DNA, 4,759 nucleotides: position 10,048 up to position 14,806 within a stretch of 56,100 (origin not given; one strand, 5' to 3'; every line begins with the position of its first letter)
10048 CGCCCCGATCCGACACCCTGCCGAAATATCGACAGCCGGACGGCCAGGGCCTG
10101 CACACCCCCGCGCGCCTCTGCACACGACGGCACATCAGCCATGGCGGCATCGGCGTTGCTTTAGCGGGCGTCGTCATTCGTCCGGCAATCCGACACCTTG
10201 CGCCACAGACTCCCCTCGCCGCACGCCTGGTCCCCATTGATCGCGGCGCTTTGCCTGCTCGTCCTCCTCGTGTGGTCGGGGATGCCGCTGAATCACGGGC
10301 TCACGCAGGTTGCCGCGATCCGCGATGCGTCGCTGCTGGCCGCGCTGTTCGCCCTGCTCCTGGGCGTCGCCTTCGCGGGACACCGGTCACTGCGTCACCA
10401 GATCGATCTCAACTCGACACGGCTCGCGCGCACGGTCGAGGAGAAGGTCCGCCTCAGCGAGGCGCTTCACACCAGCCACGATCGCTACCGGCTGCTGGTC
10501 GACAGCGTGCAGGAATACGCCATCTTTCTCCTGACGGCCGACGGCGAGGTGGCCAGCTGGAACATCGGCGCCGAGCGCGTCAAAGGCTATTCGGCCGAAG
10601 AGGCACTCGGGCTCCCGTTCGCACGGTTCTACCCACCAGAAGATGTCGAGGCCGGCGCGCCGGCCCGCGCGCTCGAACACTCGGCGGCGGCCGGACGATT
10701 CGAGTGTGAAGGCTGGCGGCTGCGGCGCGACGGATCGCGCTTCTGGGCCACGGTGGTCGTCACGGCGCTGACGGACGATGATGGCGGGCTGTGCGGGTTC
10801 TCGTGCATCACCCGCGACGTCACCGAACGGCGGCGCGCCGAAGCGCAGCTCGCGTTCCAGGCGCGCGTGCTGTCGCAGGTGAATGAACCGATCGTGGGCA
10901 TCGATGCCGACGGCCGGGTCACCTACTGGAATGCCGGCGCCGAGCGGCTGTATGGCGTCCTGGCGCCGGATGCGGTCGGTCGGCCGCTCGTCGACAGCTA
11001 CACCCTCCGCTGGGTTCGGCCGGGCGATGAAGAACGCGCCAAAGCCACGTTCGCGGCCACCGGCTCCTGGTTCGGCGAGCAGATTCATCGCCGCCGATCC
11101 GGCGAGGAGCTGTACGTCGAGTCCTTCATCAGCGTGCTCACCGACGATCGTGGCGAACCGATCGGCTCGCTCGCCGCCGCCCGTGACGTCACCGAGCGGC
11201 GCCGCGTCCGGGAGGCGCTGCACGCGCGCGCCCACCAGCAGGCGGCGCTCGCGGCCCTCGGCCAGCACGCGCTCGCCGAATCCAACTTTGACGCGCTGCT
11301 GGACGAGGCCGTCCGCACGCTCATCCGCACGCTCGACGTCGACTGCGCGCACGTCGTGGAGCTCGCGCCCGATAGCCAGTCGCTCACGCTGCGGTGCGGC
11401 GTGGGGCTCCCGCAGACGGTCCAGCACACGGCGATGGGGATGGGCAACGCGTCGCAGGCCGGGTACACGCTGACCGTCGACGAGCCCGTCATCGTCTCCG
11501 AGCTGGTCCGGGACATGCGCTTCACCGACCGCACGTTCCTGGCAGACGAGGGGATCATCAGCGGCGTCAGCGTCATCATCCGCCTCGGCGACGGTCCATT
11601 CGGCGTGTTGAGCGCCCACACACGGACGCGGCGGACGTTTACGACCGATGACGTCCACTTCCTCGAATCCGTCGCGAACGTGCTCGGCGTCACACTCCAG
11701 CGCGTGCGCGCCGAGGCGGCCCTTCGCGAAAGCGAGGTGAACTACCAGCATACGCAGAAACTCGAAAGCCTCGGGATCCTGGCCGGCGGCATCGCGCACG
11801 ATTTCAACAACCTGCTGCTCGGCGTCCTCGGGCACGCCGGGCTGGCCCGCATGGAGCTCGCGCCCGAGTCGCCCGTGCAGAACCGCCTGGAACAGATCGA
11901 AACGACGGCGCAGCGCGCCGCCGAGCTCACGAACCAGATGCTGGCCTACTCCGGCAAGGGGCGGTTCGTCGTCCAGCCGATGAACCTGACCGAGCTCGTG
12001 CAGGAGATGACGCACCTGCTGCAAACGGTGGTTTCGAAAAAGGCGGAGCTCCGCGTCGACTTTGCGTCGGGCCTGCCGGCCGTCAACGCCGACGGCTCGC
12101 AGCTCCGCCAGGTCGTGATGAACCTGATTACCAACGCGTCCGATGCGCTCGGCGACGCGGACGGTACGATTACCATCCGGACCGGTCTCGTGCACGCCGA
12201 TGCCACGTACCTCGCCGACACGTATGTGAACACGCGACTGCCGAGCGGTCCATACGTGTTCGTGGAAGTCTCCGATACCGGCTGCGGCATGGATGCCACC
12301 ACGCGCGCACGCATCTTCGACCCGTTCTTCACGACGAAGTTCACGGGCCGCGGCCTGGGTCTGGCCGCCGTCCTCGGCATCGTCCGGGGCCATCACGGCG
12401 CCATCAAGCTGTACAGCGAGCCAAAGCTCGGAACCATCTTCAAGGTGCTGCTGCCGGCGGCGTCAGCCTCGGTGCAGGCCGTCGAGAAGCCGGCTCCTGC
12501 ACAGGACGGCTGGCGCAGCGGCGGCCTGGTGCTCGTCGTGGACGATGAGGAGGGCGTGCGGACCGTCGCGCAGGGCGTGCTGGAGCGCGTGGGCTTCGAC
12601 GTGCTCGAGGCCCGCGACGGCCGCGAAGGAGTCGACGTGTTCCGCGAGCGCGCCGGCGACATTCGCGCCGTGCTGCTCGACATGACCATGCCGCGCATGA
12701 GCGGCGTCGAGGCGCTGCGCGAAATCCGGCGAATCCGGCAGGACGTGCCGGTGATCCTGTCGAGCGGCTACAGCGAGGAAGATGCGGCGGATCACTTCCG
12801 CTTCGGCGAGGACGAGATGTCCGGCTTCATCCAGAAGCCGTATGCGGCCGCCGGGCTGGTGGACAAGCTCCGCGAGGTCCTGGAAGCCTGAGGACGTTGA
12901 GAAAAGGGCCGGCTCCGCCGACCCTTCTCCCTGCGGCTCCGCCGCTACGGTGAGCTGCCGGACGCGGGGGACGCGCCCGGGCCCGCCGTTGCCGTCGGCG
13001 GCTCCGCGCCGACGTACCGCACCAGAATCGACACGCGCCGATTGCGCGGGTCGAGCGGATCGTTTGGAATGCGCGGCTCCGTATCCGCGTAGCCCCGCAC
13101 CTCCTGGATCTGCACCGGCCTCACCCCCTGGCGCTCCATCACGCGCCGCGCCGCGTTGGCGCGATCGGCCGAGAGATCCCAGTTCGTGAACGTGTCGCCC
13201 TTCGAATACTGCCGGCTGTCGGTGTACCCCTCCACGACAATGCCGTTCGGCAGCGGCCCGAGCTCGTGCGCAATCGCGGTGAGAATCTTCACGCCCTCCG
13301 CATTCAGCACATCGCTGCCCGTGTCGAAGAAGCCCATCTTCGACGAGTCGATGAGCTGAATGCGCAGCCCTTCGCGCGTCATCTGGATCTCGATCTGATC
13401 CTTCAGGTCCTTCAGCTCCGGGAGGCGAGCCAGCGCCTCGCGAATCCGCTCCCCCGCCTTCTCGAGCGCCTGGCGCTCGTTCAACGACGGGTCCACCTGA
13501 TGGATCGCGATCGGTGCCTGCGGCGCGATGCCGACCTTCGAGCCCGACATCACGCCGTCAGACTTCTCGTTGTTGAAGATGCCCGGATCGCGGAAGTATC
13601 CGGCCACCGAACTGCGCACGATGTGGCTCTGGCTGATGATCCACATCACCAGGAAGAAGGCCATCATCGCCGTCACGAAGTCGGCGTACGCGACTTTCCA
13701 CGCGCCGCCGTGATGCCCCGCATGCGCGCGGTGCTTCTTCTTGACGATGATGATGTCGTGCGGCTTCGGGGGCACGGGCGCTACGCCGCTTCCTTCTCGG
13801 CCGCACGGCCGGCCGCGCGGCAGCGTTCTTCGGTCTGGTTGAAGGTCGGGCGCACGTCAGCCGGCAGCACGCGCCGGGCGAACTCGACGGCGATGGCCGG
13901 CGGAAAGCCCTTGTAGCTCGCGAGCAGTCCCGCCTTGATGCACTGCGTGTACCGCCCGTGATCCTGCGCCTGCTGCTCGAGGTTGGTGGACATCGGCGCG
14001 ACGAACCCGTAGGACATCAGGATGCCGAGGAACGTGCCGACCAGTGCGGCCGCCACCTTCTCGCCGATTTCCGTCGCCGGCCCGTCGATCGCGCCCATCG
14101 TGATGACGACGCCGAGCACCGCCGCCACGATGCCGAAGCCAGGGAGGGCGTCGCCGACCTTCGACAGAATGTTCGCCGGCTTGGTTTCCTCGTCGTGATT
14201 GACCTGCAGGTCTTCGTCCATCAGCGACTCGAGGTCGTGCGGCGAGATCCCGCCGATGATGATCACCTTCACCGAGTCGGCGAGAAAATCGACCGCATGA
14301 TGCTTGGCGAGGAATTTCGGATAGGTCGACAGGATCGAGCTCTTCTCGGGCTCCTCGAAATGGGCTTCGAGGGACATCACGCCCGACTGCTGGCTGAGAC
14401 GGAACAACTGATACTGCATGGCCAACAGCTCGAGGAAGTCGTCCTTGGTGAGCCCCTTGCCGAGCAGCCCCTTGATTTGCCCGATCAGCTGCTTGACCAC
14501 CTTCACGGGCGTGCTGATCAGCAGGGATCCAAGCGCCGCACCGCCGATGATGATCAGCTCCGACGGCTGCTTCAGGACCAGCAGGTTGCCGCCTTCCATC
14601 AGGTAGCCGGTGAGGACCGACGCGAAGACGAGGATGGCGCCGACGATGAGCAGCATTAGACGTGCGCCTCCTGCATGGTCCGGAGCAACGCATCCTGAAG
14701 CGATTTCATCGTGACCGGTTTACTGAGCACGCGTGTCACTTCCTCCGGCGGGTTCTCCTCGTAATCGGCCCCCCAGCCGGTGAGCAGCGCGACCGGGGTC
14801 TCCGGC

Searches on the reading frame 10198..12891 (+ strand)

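Call 9: search_protein_families(library=pfam, proteins=[window:10198-12891:+], max_evalue=0.0001)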
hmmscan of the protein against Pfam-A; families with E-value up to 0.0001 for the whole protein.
window:10198-12891:+ (897 aa): 11 families
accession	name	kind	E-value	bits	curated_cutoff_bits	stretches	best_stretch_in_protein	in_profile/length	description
PF08448.16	PAS_4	-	5.8e-30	104.2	23.1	2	225-336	1-110/110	PAS fold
PF13426.13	PAS_9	-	1.4e-26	93.2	27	2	108-210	3-103/103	PAS domain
PF00989.32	PAS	-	1.4e-25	89.9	22.6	2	223-331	5-113/113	PAS fold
PF00072.30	Response_reg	-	9.4e-21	74.5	30.2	1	778-891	1-110/111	Response regulator receiver domain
PF02518.31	HATPase_c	-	1.3e-18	67.8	26.4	1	632-755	2-110/111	Histidine kinase-, DNA gyrase B-, and HSP90-like ATPase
PF01590.32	GAF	-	1.1e-13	52.3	22.4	1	364-500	2-133/133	GAF domain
PF08447.18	PAS_3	-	8.9e-11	42.3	25.6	1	120-204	3-88/89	PAS fold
PF13185.12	GAF_2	-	7.8e-10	39.5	28.6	1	362-501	2-136/136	GAF domain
PF13188.13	PAS_8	-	2.9e-07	30.6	21.8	0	222-278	4-55/65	PAS domain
PF13492.12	GAF_3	-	4.7e-07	30.7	27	1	364-501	2-128/129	GAF domain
PF00512.31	HisKA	-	3.9e-06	27.2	26.9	1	528-585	5-61/66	His Kinase A (phospho-acceptor) domain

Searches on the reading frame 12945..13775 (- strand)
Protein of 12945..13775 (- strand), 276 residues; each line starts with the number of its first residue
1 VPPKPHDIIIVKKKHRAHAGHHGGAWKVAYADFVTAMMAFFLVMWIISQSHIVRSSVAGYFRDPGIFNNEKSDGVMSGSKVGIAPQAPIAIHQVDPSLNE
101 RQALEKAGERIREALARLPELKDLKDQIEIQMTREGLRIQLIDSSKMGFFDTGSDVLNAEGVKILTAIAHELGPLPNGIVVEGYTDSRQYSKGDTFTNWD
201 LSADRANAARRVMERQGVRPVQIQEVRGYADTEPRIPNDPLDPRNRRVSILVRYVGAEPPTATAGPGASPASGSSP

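Call 9: search_protein_families(library=pfam, proteins=[window:12945-13775:-], max_evalue=0.0001)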
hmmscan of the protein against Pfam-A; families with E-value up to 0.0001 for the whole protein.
window:12945-13775:- (276 aa): 2 families
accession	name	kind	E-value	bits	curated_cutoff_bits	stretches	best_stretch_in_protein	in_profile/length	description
PF13677.11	MotB_plug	-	1.7e-17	63.2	24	1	12-62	2-55/58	Membrane MotB of proton-channel complex MotA/MotB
PF00691.25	OmpA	-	1e-14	55.1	27.2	1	149-245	1-95/98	OmpA family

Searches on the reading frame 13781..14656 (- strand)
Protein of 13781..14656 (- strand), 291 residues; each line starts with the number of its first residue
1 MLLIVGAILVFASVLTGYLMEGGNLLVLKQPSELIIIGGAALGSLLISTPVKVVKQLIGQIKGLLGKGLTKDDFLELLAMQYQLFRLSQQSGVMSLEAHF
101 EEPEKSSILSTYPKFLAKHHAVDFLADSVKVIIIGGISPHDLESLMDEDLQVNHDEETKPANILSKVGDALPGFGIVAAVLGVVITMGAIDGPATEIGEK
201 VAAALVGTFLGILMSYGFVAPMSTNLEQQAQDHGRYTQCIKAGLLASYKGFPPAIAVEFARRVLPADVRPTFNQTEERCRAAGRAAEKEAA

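Call 9: search_protein_families(library=pfam, proteins=[window:13781-14656:-], max_evalue=0.0001)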
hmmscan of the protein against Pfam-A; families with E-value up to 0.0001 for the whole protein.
window:13781-14656:- (291 aa): 2 families
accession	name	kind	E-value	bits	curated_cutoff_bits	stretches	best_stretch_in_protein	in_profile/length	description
PF20560.3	MotA_N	-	3.7e-24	85.2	27.3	1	4-92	1-91/91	Motility protein A N-terminal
PF01618.21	MotA_ExbB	-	7.9e-12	45.5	22.9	1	125-231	10-119/127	MotA/TolQ/ExbB proton channel family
